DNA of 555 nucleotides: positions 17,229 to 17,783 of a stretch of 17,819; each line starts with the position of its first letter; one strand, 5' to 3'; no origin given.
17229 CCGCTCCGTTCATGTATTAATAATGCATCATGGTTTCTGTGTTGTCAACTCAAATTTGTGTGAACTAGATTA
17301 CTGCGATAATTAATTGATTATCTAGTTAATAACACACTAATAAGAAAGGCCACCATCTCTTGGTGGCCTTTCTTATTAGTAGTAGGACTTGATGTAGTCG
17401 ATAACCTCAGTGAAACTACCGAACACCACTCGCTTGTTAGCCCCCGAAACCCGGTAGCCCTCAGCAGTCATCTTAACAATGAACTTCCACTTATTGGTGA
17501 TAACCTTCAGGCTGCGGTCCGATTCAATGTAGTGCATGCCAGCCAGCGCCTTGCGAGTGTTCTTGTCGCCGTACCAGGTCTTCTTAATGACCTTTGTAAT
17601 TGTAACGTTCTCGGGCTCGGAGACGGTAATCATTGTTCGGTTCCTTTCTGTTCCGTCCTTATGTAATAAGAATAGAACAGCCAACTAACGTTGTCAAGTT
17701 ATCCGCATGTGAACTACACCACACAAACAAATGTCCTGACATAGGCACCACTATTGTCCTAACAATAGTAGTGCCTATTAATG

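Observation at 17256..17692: A self-contained promoter-gene-terminator cassette interrupts what looks like a longer ancestral terminal repeat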

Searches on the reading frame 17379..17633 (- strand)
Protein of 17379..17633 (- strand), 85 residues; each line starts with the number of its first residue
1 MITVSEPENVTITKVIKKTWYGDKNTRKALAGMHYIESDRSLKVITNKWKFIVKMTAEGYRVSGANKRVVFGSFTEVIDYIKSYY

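Call 18: find_related_loci(query=window:17379-17633:-, collection=viral_contigs, flank=3000)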
Query seq(85 aa) (85 aa) in viral_contigs; peptide patterns used: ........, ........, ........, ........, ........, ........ (x = any residue, [..] = any of these).
10 stretches matched a pattern; 7 encode a relative of the query (tblastn E <= 1e-3); 7 distinct loci.
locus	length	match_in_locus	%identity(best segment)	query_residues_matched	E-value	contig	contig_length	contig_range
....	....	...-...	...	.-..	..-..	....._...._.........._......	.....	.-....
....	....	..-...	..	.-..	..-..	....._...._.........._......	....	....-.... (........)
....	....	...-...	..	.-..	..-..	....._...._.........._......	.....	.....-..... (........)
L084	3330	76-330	96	1-85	3e-53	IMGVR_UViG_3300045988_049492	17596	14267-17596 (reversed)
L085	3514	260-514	93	1-85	6e-52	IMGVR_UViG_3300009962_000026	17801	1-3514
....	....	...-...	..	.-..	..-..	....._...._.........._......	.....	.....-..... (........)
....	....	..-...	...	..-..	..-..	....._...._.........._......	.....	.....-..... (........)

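Call 19: search_protein_families(library=pfam, proteins=[window:17379-17633:-], max_evalue=1)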
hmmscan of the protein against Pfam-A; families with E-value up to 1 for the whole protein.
seq(85 aa): 0 families

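Call 20: search_protein_families(library=phrogs, proteins=[window:17379-17633:-], max_evalue=1)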
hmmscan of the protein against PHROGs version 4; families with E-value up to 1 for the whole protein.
seq(85 aa): 1 family
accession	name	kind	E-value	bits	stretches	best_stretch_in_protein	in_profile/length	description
phrog_22667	-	unknown function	0.015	16.1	1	15-47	20-52/57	-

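Call 26: find_homologous_proteins(query=window:17379-17633:-, max_evalue=0.01)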
Query seq(85 aa) (85 aa): 5 proteins with E <= 0.01 among 5 candidates.
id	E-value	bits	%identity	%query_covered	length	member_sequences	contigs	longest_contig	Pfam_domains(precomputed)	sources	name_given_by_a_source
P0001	2.8e-48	179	98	100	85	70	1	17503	-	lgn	-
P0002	1.5e-45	170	93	99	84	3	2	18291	-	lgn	-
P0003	6.9e-44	165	92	100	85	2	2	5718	-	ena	-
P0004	3.8e-31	124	94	75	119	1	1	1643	-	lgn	-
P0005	7.3e-20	88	62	100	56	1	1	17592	-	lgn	-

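Call 35: predict_structure(alignment_id=A2)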
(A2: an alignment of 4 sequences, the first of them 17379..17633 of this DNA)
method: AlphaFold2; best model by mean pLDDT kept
length: 85 residues; sequences in the alignment: 4
mean_pLDDT: 70.4   pTM: 0.57
mean pLDDT of the five models: 70.4, 62.5, 61.9, 61.5, 58.4
residues with pLDDT >= 90: 0; 70-90: 56; 50-70: 11; < 50: 18
segments of 3 or more residues with pLDDT < 50: 1-18
pLDDT, mean of each block of 10 residues (from residue 1): 44 42 66 76 83 84 78 85 80
secondary structure, 60 per line:
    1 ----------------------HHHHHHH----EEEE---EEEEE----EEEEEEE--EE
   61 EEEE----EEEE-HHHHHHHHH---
elements in order: H23-29 E34-37 E41-45 E50-56 E59-64 E69-72 H74-82

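Call 36: search_protein_representatives(alignment_id=A2)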
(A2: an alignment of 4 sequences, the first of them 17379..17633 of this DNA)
Query: 4 sequences, 85 profile positions. Proteins with E-value up to 0.001 (for the whole library): 6; up to 1e-10: 3; up to 1e-30: 0. The best 6 are listed.
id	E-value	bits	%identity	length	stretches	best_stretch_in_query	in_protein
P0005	1.2e-23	99.4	-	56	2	43-85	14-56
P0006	1.0e-15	73.9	-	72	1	19-84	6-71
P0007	3.6e-15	72.2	-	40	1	1-38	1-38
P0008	2.3e-10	56.8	-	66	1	26-78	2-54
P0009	2.1e-06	44.1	-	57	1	44-84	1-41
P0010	1.1e-05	41.7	-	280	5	30-70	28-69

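Call 40: fold_search(model_id=the predicted structure, library=pdb)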
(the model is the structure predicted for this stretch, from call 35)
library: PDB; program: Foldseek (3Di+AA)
matches with E <= 10: 436; with E <= 0.001: 0
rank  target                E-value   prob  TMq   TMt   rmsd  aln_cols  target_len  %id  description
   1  7nvr_d                3.0e-01  0.85  0.44  0.10   3.6        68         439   19  Human Mediator with RNA Polymerase II Pre-initiation complex (released 2021-05-05)
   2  7kyw                  4.6e-01  0.51  0.34  0.23   9.4        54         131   15  Crystal structure of timothy grass allergen Phl p 12.0101 reveals an unusual profilin dimer (released 2021-03-31)
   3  6xlp_A                5.6e-01  0.35  0.30  0.07   6.5        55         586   11  Structure of the essential inner membrane lipopolysaccharide-PbgA complex (released 2020-08-26)
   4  4d9o_A                6.3e-01  0.54  0.35  0.16   6.4        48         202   17  Structure of ebolavirus protein VP24 from Reston (released 2012-04-18)
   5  2acg                  7.6e-01  0.30  0.37  0.27   9.9        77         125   18  ACANTHAMOEBA CASTELLANII PROFILIN II (released 1994-11-01)
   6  4xb0_A                8.0e-01  0.16  0.26  0.12  10.0        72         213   15  Structure of the Plk2 polo-box domain (released 2015-05-06)
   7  4o6g                  9.1e-01  0.41  0.41  0.24   5.0        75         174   16  Rv3902c from M. tuberculosis (released 2014-03-05)
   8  4qlp_A                9.1e-01  0.38  0.40  0.23   5.1        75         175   16  Atomic structure of tuberculosis necrotizing toxin (TNT) complexed with its immunity factor IFT (released 2015-07-22)
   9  3imo_D                9.1e-01  0.25  0.34  0.28   5.2        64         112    9  Structure from the mobile metagenome of Vibrio cholerae. Integron cassette protein VCH_CASS14 (released 2009-08-25)
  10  3bpq_B                9.1e-01  0.23  0.33  0.33   9.2        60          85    8  Crystal Structure of RelB-RelE antitoxin-toxin complex from Methanococcus jannaschii (released 2008-12-23)
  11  5day_A                1.0e+00  0.15  0.32  0.18  10.7        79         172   15  The structure of NAP1-Related Protein(NRP1) in Arabidopsis (released 2016-09-21)
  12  8gm6_B                1.1e+00  0.41  0.39  0.23   4.3        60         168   10  Structure of apurinic/apyrimidinic DNA lyase TK0353 from Thermococcus kodakarensis (Selenomethionine) (released 2023-12-06)
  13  5f4h_A                1.2e+00  0.23  0.33  0.08   7.9        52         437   17  Archael RuvB-like Holiday junction helicase (released 2016-12-21)
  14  1ypr_A                1.3e+00  0.28  0.33  0.24   9.5        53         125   15  SACCHAROMYCES CEREVISIAE (YEAST) PROFILIN (released 1997-12-31)
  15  6v8q_B                1.3e+00  0.23  0.31  0.07   4.4        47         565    6  Structure of an inner membrane protein required for PhoPQ regulated increases in outer membrane cardiolipin (released 2020-03-18)
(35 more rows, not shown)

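Call 44: fold_search(model_id=the predicted structure, library=viral)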
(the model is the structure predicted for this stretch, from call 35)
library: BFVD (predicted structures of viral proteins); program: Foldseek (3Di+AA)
matches with E <= 10: 1096; with E <= 0.001: 0
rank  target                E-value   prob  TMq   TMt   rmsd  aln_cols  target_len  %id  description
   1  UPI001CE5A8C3         5.4e-02  1.00  0.55  0.20   3.3        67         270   10  (no name look-up for this kind of identifier)
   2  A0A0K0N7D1            6.1e-02  0.98  0.46  0.46   3.2        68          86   15  Uncharacterized protein [Gordonia phage GMA2]
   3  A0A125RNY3            6.5e-02  0.91  0.42  0.24   7.9        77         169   12  (no name in the UniProt tables at hand)
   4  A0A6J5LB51            8.9e-02  0.99  0.51  0.28   3.2        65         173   22  Uncharacterized protein [uncultured Caudovirales phage]
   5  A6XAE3                1.0e-01  0.93  0.46  0.44   4.2        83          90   11  Uncharacterized protein [Actinomyces phage Av-1]
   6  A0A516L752            1.0e-01  0.72  0.37  0.37   7.2        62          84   14  (no name in the UniProt tables at hand)
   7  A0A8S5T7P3            1.1e-01  0.90  0.42  0.20   6.5        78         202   15  Uncharacterized protein [Siphoviridae sp. ctmwf23]
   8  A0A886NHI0            1.1e-01  0.69  0.38  0.30   8.8        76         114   17  (no name in the UniProt tables at hand)
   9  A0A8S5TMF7            1.1e-01  0.99  0.56  0.68   2.3        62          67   13  Uncharacterized protein [Podoviridae sp. cttot15]
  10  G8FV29                1.1e-01  0.95  0.47  0.54   3.4        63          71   13  Uncharacterized protein [Pediococcus phage cIP1]
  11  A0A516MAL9            1.1e-01  0.66  0.35  0.05   8.3        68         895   12  (no name in the UniProt tables at hand)
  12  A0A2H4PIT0            1.4e-01  0.75  0.40  0.21   5.5        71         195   11  Uncharacterized protein [Corynebacterium phage phi673]
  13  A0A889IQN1            1.4e-01  0.93  0.55  0.51   9.0        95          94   18  (no name in the UniProt tables at hand)
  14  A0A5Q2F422            1.4e-01  0.72  0.44  0.33  14.8        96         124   14  Uncharacterized protein [Gordonia phage Sixama]
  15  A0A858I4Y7            1.5e-01  0.99  0.55  0.49   2.8        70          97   10  Uncharacterized protein [Escherichia phage MN04]
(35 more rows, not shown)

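Call 56: search_protein_families(library=ncbifam, proteins=[window:17379-17633:-], max_evalue=1)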
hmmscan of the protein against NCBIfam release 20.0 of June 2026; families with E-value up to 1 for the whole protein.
seq(85 aa): 1 family
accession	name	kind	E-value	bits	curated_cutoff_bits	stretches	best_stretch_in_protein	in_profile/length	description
NF052527.1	Mn_arylsulf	exception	0.015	14.2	850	1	13-61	368-417/479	manganese-dependent arylsulfatase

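Call 57: search_solved_structures(query=A2, max_evalue=10)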
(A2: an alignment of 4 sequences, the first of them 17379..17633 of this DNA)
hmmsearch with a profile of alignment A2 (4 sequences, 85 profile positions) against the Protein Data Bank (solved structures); distinct sequences matched with E-value up to 10: 4.
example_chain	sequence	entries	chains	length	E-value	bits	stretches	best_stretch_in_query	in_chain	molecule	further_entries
2vo9_A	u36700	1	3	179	0.0028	21.2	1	16-64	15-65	L-ALANYL-D-GLUTAMATE PEPTIDASE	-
5ize_A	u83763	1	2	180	1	13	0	14-75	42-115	RNA-directed RNA polymerase L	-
8wxb_Y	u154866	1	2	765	1.2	12.7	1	21-65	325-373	Carboxysome assembly protein CsoS2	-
7awy_A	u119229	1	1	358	2.1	12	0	46-75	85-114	Scone-R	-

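Call 58: search_protein_families(library=padloc, proteins=[window:17379-17633:-], max_evalue=1)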
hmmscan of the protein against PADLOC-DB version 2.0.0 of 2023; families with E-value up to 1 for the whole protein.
seq(85 aa): 0 families

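Call 59: search_solved_structures(query=A2, max_evalue=0.01, show_alignments=1)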
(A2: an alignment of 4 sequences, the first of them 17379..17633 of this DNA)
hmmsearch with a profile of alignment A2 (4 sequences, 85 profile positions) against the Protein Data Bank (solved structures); distinct sequences matched with E-value up to 0.01: 1.
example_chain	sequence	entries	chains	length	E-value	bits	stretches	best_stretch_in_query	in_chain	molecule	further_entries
2vo9_A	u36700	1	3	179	0.0028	21.2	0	16-64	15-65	L-ALANYL-D-GLUTAMATE PEPTIDASE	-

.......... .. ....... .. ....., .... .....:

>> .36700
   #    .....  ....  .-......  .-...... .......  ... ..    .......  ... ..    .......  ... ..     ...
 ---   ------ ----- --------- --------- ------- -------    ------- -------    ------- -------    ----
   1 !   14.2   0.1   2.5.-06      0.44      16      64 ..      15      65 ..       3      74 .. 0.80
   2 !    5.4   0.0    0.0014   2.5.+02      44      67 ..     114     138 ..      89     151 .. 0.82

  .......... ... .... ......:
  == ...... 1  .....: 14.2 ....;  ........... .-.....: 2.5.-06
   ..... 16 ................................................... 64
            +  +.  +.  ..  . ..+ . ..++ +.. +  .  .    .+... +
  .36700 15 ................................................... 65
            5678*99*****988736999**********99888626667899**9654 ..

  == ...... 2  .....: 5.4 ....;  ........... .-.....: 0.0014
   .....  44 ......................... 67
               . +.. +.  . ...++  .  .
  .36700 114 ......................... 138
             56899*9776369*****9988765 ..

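Call 76: predict_structure(alignment_id=A5)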
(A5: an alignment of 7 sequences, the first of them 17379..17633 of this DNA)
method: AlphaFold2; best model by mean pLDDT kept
length: 85 residues; sequences in the alignment: 7
mean_pLDDT: 71.2   pTM: 0.57
mean pLDDT of the five models: 71.2, 70.8, 70.7, 69.8, 66.3
residues with pLDDT >= 90: 0; 70-90: 59; 50-70: 9; < 50: 17
segments of 3 or more residues with pLDDT < 50: 1-17
pLDDT, mean of each block of 10 residues (from residue 1): 39 41 68 76 83 85 87 86 80
secondary structure, 60 per line:
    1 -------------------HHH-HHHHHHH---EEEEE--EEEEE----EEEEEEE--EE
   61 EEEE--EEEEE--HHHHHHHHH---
elements in order: H24-30 E34-38 E41-45 E50-56 E59-64 E67-71 H74-82
